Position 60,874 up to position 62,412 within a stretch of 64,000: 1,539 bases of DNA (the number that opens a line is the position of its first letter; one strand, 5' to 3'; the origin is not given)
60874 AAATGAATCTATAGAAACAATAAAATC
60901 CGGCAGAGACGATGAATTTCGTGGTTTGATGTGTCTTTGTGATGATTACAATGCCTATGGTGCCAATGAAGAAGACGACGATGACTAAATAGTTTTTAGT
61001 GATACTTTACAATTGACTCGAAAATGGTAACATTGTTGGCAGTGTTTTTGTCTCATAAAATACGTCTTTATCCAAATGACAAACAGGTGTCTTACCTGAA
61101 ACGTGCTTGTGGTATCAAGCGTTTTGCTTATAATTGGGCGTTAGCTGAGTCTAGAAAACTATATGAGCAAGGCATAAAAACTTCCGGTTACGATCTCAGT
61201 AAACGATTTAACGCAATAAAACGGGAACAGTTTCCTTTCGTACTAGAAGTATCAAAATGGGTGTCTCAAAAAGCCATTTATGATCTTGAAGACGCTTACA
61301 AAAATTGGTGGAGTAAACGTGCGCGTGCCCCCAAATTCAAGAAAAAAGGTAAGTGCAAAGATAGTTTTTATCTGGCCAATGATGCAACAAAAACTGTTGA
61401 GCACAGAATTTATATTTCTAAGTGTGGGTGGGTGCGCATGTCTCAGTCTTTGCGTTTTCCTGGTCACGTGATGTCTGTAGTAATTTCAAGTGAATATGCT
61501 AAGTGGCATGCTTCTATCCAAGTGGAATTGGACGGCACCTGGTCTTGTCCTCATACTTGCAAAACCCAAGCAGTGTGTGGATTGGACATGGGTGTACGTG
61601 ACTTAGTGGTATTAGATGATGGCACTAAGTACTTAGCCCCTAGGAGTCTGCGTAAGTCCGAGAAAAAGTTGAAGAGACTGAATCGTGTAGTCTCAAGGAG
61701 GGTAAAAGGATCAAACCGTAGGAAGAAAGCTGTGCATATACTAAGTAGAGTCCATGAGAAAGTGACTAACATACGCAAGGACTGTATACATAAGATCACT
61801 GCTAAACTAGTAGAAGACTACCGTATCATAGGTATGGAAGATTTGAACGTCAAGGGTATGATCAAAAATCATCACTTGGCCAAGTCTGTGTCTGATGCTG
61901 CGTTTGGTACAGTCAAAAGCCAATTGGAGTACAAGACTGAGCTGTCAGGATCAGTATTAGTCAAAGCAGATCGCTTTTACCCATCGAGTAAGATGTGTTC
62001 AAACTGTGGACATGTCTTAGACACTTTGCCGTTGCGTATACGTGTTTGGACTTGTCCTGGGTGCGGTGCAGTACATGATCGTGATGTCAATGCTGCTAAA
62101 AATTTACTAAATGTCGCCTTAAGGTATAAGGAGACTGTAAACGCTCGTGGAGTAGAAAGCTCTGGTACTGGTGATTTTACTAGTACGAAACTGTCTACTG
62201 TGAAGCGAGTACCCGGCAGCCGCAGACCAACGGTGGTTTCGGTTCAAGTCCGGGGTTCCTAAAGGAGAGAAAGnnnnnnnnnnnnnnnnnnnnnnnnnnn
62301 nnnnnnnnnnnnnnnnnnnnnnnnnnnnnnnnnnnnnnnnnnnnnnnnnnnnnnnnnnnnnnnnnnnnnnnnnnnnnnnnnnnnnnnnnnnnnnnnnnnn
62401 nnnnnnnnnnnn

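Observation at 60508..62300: Intact TnpB in a late-gene context, with flanking 15-bp direct repeats and a structured 3' end (candidate omega RNA)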

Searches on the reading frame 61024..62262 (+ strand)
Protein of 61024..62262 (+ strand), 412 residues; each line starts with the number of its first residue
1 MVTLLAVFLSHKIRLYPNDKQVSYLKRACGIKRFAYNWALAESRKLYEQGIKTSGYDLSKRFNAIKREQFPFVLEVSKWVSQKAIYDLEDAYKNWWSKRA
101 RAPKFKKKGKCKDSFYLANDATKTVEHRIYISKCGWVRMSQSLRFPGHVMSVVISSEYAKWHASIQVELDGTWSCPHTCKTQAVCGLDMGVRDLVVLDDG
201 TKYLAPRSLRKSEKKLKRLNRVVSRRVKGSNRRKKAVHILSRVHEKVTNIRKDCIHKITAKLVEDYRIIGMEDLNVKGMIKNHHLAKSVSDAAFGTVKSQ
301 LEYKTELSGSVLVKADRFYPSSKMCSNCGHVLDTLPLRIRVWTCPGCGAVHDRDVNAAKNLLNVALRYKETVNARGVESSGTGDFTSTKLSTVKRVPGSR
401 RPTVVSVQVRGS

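Call 4: search_protein_families(library=pfam, proteins=[window:61024-62262:+], max_evalue=0.01)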
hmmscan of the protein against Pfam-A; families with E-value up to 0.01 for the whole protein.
window:61024-62262:+ (412 aa): 5 families
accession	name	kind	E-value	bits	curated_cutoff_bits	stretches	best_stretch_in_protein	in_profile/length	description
PF01385.25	OrfB_IS605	-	1.1e-25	90.6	30.5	1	167-282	4-119/120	Probable transposase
PF07282.18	Cas12f1-like_TNB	-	1.5e-22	80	26.3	1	294-361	1-60/60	Cas12f1-like, TNB domain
PF12323.14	HTH_OrfB_IS605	-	4.5e-14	52.1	21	1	10-52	5-47/47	Helix-turn-helix domain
PF13248.11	Zn_ribbon_3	-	0.00072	19.4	27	0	323-332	17-26/26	zinc-ribbon domain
PF08926.16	DUF1908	-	0.0067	15.9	27.5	0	206-282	132-203/281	Domain of unknown function (DUF1908)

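Call 11: find_homologous_proteins(query=window:61024-62262:+)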
Query window:61024-62262:+ (412 aa): 6789 proteins with E <= 0.001 among 8000 candidates; the best 120 are listed.
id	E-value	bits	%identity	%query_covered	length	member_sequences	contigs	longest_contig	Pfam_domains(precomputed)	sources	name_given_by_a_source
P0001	2.9e-277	937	100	100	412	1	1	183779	PF12323.15,PF01385.26,PF07282.19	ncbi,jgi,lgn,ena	ncbi:MAG: RNA-guided endonuclease TnpB family protein [Candidatus Paceibacterota bacterium]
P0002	7.4e-157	541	63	89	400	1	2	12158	PF12323.15,PF01385.26,PF07282.19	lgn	-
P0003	2.0e-155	536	60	97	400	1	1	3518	PF12323.15,PF01385.26,PF07282.19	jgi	jgi:putative transposase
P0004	9.7e-154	530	63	90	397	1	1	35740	PF12323.15,PF01385.26,PF07282.19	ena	-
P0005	1.6e-149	516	59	95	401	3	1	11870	PF12323.15,PF01385.26,PF07282.19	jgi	jgi:putative transposase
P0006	1.7e-146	506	60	91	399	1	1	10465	PF12323.15,PF01385.26,PF07282.19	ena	-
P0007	1.6e-145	503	55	97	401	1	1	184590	PF12323.15,PF01385.26,PF07282.19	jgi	jgi:putative transposase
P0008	3.4e-145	502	57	90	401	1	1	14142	PF12323.15,PF01385.26,PF07282.19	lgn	-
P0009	2.2e-137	476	56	90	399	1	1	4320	PF12323.15,PF01385.26,PF07282.19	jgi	-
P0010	4.3e-135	469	55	96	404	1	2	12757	PF12323.15,PF01385.26,PF07282.19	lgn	-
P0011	3.8e-131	456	54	97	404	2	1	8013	PF12323.15,PF01385.26,PF07282.19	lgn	-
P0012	4.0e-130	453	55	91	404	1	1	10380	PF12323.15,PF01385.26,PF07282.19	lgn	-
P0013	1.3e-128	448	55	89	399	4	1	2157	PF12323.15,PF01385.26,PF07282.19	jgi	jgi:putative transposase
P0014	5.8e-128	445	56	96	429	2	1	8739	PF12323.15,PF01385.26,PF07282.19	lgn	-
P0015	8.8e-128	445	55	89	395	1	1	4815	PF12323.15,PF01385.26,PF07282.19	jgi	jgi:putative transposase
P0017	8.3e-126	438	52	89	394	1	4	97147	PF12323.15,PF01385.26,PF07282.19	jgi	jgi:putative transposase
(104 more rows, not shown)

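Call 13: find_encoding_contigs(protein=P0001, flank=10000, max_places=4)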
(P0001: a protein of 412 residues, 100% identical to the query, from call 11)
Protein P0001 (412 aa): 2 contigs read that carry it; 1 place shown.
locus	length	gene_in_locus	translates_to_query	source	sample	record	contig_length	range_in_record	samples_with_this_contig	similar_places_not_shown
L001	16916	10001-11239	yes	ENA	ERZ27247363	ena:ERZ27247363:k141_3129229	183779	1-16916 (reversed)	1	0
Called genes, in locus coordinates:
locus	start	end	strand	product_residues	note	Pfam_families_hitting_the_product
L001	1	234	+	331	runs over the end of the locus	PF25199:nSTAND_NTPase5 (weak), PF00004:AAA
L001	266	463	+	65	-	PF02272:DHHA1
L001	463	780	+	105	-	-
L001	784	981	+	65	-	-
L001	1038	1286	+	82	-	PF07432:Hc1 (weak)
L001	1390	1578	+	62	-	-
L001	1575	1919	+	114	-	-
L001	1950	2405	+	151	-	PF18143:HAD_SAK_2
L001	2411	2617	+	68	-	-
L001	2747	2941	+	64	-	-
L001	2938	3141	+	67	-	-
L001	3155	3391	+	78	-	-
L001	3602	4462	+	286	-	-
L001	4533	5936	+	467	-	-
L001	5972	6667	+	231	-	-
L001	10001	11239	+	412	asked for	PF12323:HTH_OrfB_IS605, PF01385:OrfB_IS605, PF07282:Cas12f1-like_TNB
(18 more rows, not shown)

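Call 14: find_encoding_contigs(protein=P0002, flank=5000, max_places=3)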
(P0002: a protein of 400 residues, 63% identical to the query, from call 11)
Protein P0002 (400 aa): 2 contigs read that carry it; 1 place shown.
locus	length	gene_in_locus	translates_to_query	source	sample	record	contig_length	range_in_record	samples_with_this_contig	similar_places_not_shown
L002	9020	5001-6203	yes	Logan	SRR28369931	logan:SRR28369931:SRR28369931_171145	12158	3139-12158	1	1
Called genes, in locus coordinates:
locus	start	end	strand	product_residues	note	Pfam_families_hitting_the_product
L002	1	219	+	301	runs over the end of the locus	-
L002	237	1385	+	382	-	-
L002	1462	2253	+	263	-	-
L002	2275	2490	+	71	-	-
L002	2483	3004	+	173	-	-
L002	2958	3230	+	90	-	-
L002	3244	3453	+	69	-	-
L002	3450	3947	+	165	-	-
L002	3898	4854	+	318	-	PF00215:OMPdecase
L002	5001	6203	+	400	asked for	PF12323:HTH_OrfB_IS605, PF01385:OrfB_IS605, PF07282:Cas12f1-like_TNB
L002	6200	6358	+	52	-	PF00215:OMPdecase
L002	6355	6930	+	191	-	PF06941:NT5C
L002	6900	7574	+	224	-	PF04286:DUF445 (faint)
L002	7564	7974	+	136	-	-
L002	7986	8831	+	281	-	PF00303:Thymidylat_synt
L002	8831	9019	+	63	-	?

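Call 15: find_encoding_contigs(protein=P0004, flank=5000, max_places=3)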
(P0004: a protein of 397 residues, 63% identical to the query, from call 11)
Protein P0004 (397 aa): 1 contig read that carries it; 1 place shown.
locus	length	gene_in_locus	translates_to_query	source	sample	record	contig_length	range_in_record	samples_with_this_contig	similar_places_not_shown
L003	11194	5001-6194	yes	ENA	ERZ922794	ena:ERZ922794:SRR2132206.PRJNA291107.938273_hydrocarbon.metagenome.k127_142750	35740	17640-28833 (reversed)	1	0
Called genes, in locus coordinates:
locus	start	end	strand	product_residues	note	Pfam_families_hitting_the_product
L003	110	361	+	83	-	-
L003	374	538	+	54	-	-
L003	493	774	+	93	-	-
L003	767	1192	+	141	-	-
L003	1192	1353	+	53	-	-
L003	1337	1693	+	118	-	-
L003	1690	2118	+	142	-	PF00383:dCMP_cyt_deam_1, PF14437:MafB19-deam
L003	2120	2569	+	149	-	-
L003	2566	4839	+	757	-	PF10162:G8 (weak), PF13229:Beta_helix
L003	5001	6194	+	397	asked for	PF12323:HTH_OrfB_IS605, PF01385:OrfB_IS605, PF07282:Cas12f1-like_TNB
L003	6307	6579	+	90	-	-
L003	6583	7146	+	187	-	-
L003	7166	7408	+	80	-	PF24729:Acb2_Tad1_hairpin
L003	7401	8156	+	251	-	PF03721:UDPG_MGDP_dh_N (weak), PF00984:UDPG_MGDP_dh (faint)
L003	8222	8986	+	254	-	-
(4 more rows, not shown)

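Call 16: find_related_loci(query=window:61024-62262:+, collection=viral_contigs, flank=4000)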
Query window:61024-62262:+ (412 aa) in viral_contigs; peptide patterns used: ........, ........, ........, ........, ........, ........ (x = any residue, [..] = any of these).
19 stretches matched a pattern; 5 encode a relative of the query (tblastn E <= 1e-3); 5 distinct loci.
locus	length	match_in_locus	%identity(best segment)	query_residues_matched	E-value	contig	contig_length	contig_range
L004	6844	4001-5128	39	10-381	8e-75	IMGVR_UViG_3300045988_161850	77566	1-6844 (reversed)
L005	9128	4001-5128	38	10-381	3e-74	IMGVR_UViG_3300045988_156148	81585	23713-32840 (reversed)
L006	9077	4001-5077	38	10-366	2e-71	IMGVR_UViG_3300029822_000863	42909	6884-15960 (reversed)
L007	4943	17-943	40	75-381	2e-64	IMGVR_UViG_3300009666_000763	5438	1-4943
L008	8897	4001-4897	30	10-377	9e-40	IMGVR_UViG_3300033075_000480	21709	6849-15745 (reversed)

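Call 18: find_related_loci(query=window:61024-62262:+, collection=metagenome_contigs, flank=3000)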
Query window:61024-62262:+ (412 aa) in metagenome_contigs; peptide patterns used: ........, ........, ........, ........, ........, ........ (x = any residue, [..] = any of these).
144 stretches matched a pattern; 51 encode a relative of the query (tblastn E <= 1e-3); 51 distinct loci.
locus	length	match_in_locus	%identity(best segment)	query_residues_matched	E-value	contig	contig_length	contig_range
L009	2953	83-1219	39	10-393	2e-76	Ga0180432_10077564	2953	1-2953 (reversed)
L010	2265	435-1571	39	10-393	1e-76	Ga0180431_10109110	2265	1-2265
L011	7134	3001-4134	38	8-381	8e-74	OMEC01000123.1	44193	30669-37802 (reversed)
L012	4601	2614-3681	38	4-362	3e-70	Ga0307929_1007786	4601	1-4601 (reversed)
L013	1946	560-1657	37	5-366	1e-72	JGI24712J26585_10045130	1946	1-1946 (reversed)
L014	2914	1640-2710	37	12-366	1e-68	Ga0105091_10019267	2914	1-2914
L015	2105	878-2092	35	4-412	5e-69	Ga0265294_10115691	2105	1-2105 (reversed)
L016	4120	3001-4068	38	4-362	1e-65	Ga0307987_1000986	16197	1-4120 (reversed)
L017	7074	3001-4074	35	10-366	5e-68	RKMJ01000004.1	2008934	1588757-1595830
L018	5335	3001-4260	36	4-408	2e-64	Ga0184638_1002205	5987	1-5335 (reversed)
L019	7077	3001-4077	36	10-366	3e-64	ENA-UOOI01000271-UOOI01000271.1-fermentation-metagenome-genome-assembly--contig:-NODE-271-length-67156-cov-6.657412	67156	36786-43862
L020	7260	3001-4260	35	4-408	3e-64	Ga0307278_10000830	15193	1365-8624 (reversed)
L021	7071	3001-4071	37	12-366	4e-64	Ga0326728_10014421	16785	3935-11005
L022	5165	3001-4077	35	10-366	6e-63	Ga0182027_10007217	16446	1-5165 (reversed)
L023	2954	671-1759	34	12-367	2e-62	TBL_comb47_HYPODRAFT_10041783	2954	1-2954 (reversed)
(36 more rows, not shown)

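Call 20: find_encoding_contigs(protein=P0003, flank=3000, max_places=2)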
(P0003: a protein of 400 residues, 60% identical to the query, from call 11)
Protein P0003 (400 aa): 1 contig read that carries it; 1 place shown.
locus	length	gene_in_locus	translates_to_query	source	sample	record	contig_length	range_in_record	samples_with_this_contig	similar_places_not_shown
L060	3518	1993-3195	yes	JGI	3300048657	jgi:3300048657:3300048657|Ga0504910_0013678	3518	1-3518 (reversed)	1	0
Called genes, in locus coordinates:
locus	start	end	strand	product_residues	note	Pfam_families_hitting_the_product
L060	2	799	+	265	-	?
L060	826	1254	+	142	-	-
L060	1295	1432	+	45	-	-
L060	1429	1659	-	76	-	-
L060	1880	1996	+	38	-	PF01402:RHH_1 (weak)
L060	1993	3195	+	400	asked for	PF12323:HTH_OrfB_IS605, PF01385:OrfB_IS605, PF07282:Cas12f1-like_TNB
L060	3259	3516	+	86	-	?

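Call 21: find_encoding_contigs(protein=P0005, flank=4000, max_places=2)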
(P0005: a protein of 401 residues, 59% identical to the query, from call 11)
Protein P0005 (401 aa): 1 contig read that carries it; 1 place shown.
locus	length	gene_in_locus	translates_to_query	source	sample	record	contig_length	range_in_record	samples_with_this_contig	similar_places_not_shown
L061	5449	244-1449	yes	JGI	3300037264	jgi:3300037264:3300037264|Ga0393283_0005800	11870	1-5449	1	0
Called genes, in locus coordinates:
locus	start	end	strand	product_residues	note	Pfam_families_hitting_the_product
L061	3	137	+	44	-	?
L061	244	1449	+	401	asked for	PF12323:HTH_OrfB_IS605, PF01385:OrfB_IS605, PF07282:Cas12f1-like_TNB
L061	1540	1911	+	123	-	-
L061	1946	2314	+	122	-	-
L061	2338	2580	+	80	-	-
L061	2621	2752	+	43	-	-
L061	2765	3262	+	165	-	-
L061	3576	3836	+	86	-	-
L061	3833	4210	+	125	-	PF08722:Tn7_TnsA-like_N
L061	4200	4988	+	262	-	PF14890:Intein_splicing (faint)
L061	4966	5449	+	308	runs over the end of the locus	PF18741:MTES_1575 (weak)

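Call 22: find_encoding_contigs(protein=P0006, flank=4000, max_places=2)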
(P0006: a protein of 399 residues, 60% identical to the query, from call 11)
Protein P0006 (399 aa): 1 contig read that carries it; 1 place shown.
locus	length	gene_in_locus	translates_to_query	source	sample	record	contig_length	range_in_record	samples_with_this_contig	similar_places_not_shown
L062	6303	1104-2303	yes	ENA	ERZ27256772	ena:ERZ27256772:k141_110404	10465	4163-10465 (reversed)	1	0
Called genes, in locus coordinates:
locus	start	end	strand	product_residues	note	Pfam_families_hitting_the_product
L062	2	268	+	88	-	?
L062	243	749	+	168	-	-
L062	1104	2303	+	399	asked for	PF12323:HTH_OrfB_IS605, PF01385:OrfB_IS605, PF07282:Cas12f1-like_TNB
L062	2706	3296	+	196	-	PF01807:Zn_ribbon_DnaG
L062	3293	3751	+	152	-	-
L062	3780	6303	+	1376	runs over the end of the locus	PF01612:DNA_pol_A_exo1, PF00476:DNA_pol_A (weak), PF14890:Intein_splicing, PF14528:LAGLIDADG_3, PF00476:DNA_pol_A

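Call 23: find_encoding_contigs(protein=P0007, flank=4000, max_places=2)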
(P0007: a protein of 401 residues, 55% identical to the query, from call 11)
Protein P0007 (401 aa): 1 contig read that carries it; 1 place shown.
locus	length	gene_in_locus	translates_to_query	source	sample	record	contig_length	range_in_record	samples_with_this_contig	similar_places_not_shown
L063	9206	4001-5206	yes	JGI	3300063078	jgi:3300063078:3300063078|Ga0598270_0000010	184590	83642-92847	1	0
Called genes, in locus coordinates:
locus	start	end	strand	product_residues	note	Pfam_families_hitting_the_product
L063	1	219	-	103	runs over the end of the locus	-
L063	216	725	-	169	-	-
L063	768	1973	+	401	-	PF15891:Nuc_deoxyri_tr2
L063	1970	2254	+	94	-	-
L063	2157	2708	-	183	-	-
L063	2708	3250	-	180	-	-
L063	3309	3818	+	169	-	-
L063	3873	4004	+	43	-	-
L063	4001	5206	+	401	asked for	PF12323:HTH_OrfB_IS605, PF01385:OrfB_IS605, PF07282:Cas12f1-like_TNB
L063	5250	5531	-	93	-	-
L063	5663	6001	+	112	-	-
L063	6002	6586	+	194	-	-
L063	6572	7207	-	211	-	-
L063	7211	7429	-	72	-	-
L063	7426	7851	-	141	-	-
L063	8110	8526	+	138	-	-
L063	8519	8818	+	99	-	-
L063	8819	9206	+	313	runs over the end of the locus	-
